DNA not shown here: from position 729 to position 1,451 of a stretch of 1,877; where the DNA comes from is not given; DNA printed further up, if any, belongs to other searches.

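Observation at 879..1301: Hyper-acidic, Trp/Cys-containing 140-aa protein with no recognisable family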

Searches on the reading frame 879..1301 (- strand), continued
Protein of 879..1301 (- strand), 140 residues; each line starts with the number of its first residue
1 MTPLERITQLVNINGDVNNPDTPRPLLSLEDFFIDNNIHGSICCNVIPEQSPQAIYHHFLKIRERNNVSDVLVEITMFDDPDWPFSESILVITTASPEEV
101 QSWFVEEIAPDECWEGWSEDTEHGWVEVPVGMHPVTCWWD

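Call 50: search_protein_representatives(alignment_id=A1)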
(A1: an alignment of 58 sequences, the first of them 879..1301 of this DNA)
Query: 58 sequences, 140 profile positions. Proteins with E-value up to 0.001 (for the whole library): 821; up to 1e-10: 521; up to 1e-30: 67. The best 150 are listed.
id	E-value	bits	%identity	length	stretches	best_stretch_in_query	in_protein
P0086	4.3e-63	227.4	-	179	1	1-140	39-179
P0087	1.3e-60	219.3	-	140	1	1-140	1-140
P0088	5.3e-57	207.7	-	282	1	4-140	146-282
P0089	1.4e-56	206.3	-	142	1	1-140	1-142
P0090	4.0e-51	188.6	-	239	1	3-140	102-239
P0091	3.4e-49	182.4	-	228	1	3-140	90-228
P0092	4.2e-49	182.1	-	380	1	3-140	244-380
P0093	6.3e-48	178.3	-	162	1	4-140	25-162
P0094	9.2e-47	174.5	-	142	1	1-140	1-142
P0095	4.9e-46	172.1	-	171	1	4-140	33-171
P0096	1.3e-45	170.8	-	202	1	3-140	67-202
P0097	3.7e-45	169.3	-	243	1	1-140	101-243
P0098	3.5e-44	166.1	-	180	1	10-140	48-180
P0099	2.0e-43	163.6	-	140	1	1-140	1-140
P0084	2.1e-43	163.6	-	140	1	1-140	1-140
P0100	6.4e-43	162.0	-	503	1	19-140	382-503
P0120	1.6e-35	138.1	-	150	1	2-140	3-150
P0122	6.5e-35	136.1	-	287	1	9-140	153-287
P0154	3.7e-29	117.4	-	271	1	6-140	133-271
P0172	2.0e-27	111.8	-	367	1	16-140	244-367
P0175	3.3e-27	111.1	-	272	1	22-140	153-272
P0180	1.1e-26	109.4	-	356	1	23-140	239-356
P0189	8.0e-26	106.6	-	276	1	19-140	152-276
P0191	9.4e-26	106.4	-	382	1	10-107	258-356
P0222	9.4e-24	99.9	-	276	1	3-140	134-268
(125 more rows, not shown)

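Call 51: profile_search(alignment_id=A2)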
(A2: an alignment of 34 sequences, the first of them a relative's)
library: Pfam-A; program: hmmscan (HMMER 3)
A. the first sequence (249 residues): domains with independent E <= 10: 1; with E <= 0.001: 1
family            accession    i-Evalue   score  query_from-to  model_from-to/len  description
AbiGi             PF10899.13    1.6e-26    93.9      29-207         2-184/185  Putative abortive phage resistance protein AbiGi, antitoxin
B. every sequence of the alignment scanned on its own (34 sequences): families by number of members that match
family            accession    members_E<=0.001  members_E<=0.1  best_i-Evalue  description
Glyco_hydro_114   PF03537.19                 1               1        2.8e-49  Glycoside-hydrolase family GH114
FGE-sulfatase     PF03781.23                 1               1        1.6e-47  Sulfatase-modifying factor enzyme 1-like domain
Peptidase_M48     PF01435.24                 1               1        6.2e-36  Peptidase family M48
DUF4870           PF09685.15                 1               1        2.9e-30  Domain of unknown function (DUF4870)
AbiGi             PF10899.13                 1               1        1.6e-26  Putative abortive phage resistance protein AbiGi, antitoxin
HATPase_c         PF02518.31                 1               1        9.3e-15  Histidine kinase-, DNA gyrase B-, and HSP90-like ATPase
Big_9             PF17963.7                  1               1        8.7e-14  Bacterial Ig domain
ThuA              PF06283.17                 1               1        4.0e-10  Trehalose utilisation
Cadherin_5        PF17892.7                  1               1        5.9e-10  Cadherin-like domain
SHOCT             PF09851.14                 1               1        2.3e-08  Short C-terminal domain
Acetyltransf_10   PF13673.13                 1               1        3.5e-07  Acetyltransferase (GNAT) domain
Cadherin_4        PF17803.7                  1               1        4.1e-07  Bacterial cadherin-like domain
DsrE              PF02635.20                 1               1        1.6e-05  DsrE/DsrF-like family
HemolysinCabind   PF00353.25                 1               1        3.0e-05  RTX calcium-binding nonapeptide repeat (4 copies)
Acetyltransf_1    PF00583.31                 1               1        8.0e-05  Acetyltransferase (GNAT) family
Acetyltransf_7    PF13508.13                 1               1        3.4e-04  Acetyltransferase (GNAT) domain
PEP-CTERM         PF07589.16                 1               1        5.9e-04  PEP-CTERM motif
DUF502            PF04367.18                 0               1        2.2e-03  Protein of unknown function (DUF502)
GvpG              PF05120.17                 0               1        2.9e-03  Gas vesicle protein G
HEAT_2            PF13646.12                 0               1        5.5e-03  HEAT repeats

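Call 53: find_encoding_contigs(protein=P0087, flank=5000, max_places=4)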
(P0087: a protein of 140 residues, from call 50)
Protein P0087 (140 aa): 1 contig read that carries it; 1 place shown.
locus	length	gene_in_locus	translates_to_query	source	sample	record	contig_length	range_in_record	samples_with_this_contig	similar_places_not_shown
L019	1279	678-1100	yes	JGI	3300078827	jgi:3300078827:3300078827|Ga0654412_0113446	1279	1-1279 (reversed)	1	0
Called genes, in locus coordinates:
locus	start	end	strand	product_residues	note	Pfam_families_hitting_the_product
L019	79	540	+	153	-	-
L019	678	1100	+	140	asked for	PF27222:YfbO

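Call 54: find_encoding_contigs(protein=P0120, flank=5000, max_places=4)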
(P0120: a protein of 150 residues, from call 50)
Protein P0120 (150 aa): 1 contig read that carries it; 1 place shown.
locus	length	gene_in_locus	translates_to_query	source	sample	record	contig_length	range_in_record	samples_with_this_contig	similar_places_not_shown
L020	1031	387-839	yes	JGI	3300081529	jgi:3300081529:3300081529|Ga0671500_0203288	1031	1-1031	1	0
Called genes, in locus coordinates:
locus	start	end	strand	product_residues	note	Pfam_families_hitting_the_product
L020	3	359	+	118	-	?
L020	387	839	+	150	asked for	PF27222:YfbO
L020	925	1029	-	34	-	?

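Call 55: find_encoding_contigs(protein=P0092, flank=5000, max_places=4)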
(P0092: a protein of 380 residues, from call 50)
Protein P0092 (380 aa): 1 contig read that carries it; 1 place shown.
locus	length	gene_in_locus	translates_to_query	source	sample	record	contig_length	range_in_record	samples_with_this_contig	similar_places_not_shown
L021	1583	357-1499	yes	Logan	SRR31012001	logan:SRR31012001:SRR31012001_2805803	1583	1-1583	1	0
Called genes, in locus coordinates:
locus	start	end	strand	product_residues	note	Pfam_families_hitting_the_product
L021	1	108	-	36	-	?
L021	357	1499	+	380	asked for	PF27222:YfbO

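Call 60: profile_search(alignment_id=A3)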
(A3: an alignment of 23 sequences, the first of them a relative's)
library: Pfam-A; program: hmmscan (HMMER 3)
A. the first sequence (380 residues): domains with independent E <= 10: 0; with E <= 0.001: 0
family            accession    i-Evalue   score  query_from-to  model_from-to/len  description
(no Pfam family matches the first sequence, even at E <= 10)
B. every sequence of the alignment scanned on its own (23 sequences): families by number of members that match
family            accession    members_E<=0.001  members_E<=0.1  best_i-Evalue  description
MFS_2             PF13347.12                 0               1        1.1e-02  MFS/sugar transport protein
DUF805            PF05656.20                 0               1        1.2e-02  Protein of unknown function (DUF805)
DUF2207_C         PF20990.2                  0               1        1.3e-02  Predicted membrane protein (DUF2207) C-terminal domain
DUF7410           PF24166.1                  0               1        2.1e-02  Domain of unknown function (DUF7410)
DUF7385           PF24110.1                  0               1        4.8e-02  Family of unknown function (DUF7385)
PknG_rubred       PF16919.11                 0               1        7.5e-02  Protein kinase G rubredoxin domain

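Call 61: search_dna_similar(query=window:879-1301:-, collection=phages, mode=protein, max_evalue=0.001, max_rows=15)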
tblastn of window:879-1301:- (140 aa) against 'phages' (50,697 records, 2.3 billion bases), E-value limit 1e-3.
No match.

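Call 62: search_dna_similar(query=window:879-1301:-, collection=plasmids, mode=protein, max_evalue=0.001, max_rows=15)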
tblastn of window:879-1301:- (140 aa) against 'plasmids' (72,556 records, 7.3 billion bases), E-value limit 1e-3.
Records with a match: 5; places in all: 5; records where one place covers at least 80% of the query: 1.
Best place of each record, by identity: >=99% 1; <60% 4.
By first word of the organism name: Priestia 3; Escherichia 1; Bacillus 1.
By predicted mobility (MOB-suite, as given by PLSDB): mobilizable 4; non-mobilizable 1.
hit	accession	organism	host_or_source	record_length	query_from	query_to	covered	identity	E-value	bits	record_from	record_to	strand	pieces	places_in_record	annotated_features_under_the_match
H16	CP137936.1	Escherichia coli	Homo sapiens,other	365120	1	140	100%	100.0%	2e-88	286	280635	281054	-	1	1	yfbO: protein YfbO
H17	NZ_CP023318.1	Priestia megaterium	Plant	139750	25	117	66%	43.6%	1e-14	76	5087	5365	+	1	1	hypothetical protein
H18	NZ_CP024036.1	Priestia aryabhattai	single cell,enriched culture of compost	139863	25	117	66%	43.6%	1e-14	76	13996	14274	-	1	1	hypothetical protein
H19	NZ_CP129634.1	Priestia aryabhattai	bacterial culture,soil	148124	25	117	66%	43.6%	1e-14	76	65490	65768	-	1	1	hypothetical protein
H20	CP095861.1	Bacillus sp. H8-1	Lettuce,cell culture,soil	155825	25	117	66%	42.6%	7e-14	74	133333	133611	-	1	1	hypothetical protein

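Call 63: get_annotated_region(hit=H17, flank=6000)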
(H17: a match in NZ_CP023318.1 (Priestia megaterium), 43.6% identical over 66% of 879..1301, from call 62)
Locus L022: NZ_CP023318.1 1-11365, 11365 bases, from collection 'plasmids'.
description: Priestia megaterium strain A plasmid p1, complete sequence
organism: Priestia megaterium (NCBI taxid 1404)
taxonomy: Bacteria; Bacillota; Bacilli; Bacillales; Bacillaceae; Priestia; Priestia megaterium
host: -; source: Plant; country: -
typing (MOB-suite, as given by PLSDB): mobilizable; replicon rep_cluster_385; relaxase MOBP
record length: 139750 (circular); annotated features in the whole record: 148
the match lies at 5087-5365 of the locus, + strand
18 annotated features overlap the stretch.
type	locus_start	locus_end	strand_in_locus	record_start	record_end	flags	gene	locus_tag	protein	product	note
CDS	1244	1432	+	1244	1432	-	-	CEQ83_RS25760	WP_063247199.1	hypothetical protein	-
CDS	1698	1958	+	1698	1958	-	-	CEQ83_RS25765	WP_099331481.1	hypothetical protein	-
CDS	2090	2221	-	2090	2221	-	-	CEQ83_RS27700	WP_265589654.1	hypothetical protein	-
CDS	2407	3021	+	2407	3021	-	-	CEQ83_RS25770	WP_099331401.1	VanZ family protein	GO:0071555 - cell wall organization [Evidence IEA]; GO:0046677 - response to antibiotic [Evidence IEA]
CDS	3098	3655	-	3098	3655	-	-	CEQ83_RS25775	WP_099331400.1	hypothetical protein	-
CDS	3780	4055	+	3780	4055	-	-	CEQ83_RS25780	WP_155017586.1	hypothetical protein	-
CDS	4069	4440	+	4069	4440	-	-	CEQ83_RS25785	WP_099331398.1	DUF6678 family protein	-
CDS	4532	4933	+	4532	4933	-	-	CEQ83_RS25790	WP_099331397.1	DUF4304 domain-containing protein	-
CDS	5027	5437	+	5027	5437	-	-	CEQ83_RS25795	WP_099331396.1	hypothetical protein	-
CDS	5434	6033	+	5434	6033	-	-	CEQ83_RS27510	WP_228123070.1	hypothetical protein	-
CDS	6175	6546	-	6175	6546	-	-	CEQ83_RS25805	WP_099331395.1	DUF3888 domain-containing protein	-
CDS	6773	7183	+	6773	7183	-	-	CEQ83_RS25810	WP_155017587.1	hypothetical protein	-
CDS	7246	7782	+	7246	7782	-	-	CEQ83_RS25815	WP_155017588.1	hypothetical protein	-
CDS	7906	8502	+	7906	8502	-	-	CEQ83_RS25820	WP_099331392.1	DUF4304 domain-containing protein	-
CDS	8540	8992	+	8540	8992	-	-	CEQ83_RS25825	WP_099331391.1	hypothetical protein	-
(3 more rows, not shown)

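Call 66: search_protein_families(proteins=[L022:3780-4055:+, L022:4069-4440:+, L022:4532-4933:+, L022:5027-5437:+, L022:5434-6033:+, L022:6773-7183:+, L022:7246-7782:+, L022:7906-8502:+, L022:8540-8992:+, L003:6486-6797:+], library=ncbifam, max_evalue=0.01)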
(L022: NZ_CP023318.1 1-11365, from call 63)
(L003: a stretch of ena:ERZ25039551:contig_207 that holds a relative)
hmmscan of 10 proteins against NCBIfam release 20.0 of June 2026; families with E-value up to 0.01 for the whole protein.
L022:3780-4055:+ (91 aa): 0 families

L022:4069-4440:+ (123 aa): 0 families

L022:4532-4933:+ (133 aa): 0 families

L022:5027-5437:+ (136 aa): 0 families

L022:5434-6033:+ (199 aa): 0 families

L022:6773-7183:+ (136 aa): 0 families

L022:7246-7782:+ (178 aa): 0 families

L022:7906-8502:+ (198 aa): 1 family
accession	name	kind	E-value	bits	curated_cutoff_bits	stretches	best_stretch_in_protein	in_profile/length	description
TIGR02552.1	LcrH_SycD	equivalog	0.00021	21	104.8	1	139-196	75-132/136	SycD/LcrH family type III secretion system chaperone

L022:8540-8992:+ (150 aa): 0 families

L003:6486-6797:+ (103 aa): 0 families

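Call 70: profile_search(alignment_id=A4)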
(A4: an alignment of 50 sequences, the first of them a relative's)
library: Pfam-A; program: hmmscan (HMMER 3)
A. the first sequence (136 residues): domains with independent E <= 10: 0; with E <= 0.001: 0
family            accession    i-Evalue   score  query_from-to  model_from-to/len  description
(no Pfam family matches the first sequence, even at E <= 10)
B. every sequence of the alignment scanned on its own (50 sequences): families by number of members that match
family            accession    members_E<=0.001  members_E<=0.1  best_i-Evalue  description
DUF4304           PF14137.11                 2               2        1.8e-14  Domain of unknown function (DUF4304)
DUF1877           PF08974.15                 1               1        4.1e-28  Domain of unknown function (DUF1877)
DUF6678           PF20383.3                  1               1        1.1e-20  Family of unknown function (DUF6678)
Ser_hydrolase     PF06821.19                 1               1        2.4e-11  Serine hydrolase
Abhydrolase_6     PF12697.13                 1               1        9.2e-04  Alpha/beta hydrolase family
TPR_19            PF14559.12                 0               1        8.6e-03  Tetratricopeptide repeat
Prot_ATP_ID_OB_C  PF16450.11                 0               1        1.8e-02  Proteasomal ATPase OB C-terminal domain
Thioredox_DsbH    PF03190.21                 0               1        2.6e-02  Protein of unknown function, DUF255
DUF3878           PF12994.12                 0               1        4.0e-02  Domain of unknown function, E. rectale Gene description (DUF3878)
NCE101            PF11654.13                 0               1        7.9e-02  Non-classical export protein 1
RRM_7             PF16367.11                 0               1        8.5e-02  RNA recognition motif
LRV               PF01816.23                 0               1        8.7e-02  Leucine rich repeat variant
Herpes_UL21       PF03252.18                 0               1        9.9e-02  Herpesvirus UL21

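Call 71: fold_search(model_id=the predicted structure, library=pdb)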
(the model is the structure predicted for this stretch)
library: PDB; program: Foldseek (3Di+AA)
matches with E <= 10: 208; with E <= 0.001: 0
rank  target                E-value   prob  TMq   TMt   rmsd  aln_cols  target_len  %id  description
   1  3jz3_B                7.4e-01  0.05  0.24  0.22  16.1       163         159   11  Structure of the cytoplasmic segment of histidine kinase QseC (released 2010-07-21)
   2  3jz3_A                7.8e-01  0.06  0.25  0.24  15.3       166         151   13  Structure of the cytoplasmic segment of histidine kinase QseC (released 2010-07-21)
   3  1ati_B                1.0e+00  0.07  0.21  0.08  14.5        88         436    8  CRYSTAL STRUCTURE OF GLYCYL-TRNA SYNTHETASE FROM THERMUS THERMOPHILUS (released 1997-07-07)
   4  7ovu                  1.2e+00  0.11  0.22  0.17   6.6        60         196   12  Crystal structure of Arabidopsis thaliana NAT9 in complex with AcCoA (released 2022-12-21)
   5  8ou8_D                1.3e+00  0.06  0.20  0.09  12.7        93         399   10  Crystal structure of E. coli threonyl tRNA synthetase in complex with a TM84 analogue (released 2023-07-12)
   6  4hwo_B                1.4e+00  0.07  0.19  0.08  10.8        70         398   11  Crystal structure of E. coli Threonyl-tRNA synthetase bound to a novel inhibitor (released 2013-09-18)
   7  2gan_A                1.5e+00  0.04  0.17  0.14   8.6        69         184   16  Crystal Structure of a Putative Acetyltransferase from Pyrococcus horikoshii, Northeast Structural Genomics Target JR3 (released 2006-03-21)
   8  1ati_A                1.5e+00  0.02  0.12  0.07  15.3       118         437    8  CRYSTAL STRUCTURE OF GLYCYL-TRNA SYNTHETASE FROM THERMUS THERMOPHILUS (released 1997-07-07)
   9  4tv4_A                1.5e+00  0.02  0.11  0.11  13.0        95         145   12  Crystal structure of a Putative uncharacterized protein from Burkholderia pseudomallei (released 2014-07-30)
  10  4hwo_A                1.5e+00  0.02  0.11  0.06  12.9        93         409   11  Crystal structure of E. coli Threonyl-tRNA synthetase bound to a novel inhibitor (released 2013-09-18)
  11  6ajm_A                1.7e+00  0.04  0.25  0.22  15.2       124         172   11  Crystal structure of apo AtaTR (released 2019-01-02)
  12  8yun_D                1.7e+00  0.02  0.11  0.11  13.0        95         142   12  The crystal structure of HNBP001-HCP (released 2025-07-02)
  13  1nyq_A                1.8e+00  0.03  0.23  0.07  13.1       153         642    8  Structure of Staphylococcus aureus threonyl-tRNA synthetase complexed with an analogue of threonyl adenylate (released 2003-10-28)
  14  3op5_A                1.9e+00  0.03  0.18  0.10   8.8        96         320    9  Human vaccinia-related kinase 1 (released 2010-09-22)
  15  4eo4_A                2.0e+00  0.03  0.19  0.09  13.1       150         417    9  Crystal structure of the yeast mitochondrial threonyl-tRNA synthetase (MST1) in complex with seryl sulfamoyl adenylate (released 2012-07-11)
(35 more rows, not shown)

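Call 78: find_related_loci(query=A1, collection=viral_contigs, flank=8000)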
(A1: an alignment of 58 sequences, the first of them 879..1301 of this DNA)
Query A1 (140 aa) in viral_contigs; peptide patterns used: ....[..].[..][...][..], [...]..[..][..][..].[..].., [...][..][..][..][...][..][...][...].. (x = any residue, [..] = any of these).
28 stretches matched a pattern; 1 encode a relative of the query (tblastn E <= 1e-3); 1 distinct loci.
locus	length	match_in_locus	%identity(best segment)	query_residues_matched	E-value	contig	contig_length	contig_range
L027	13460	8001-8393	36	10-140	2e-21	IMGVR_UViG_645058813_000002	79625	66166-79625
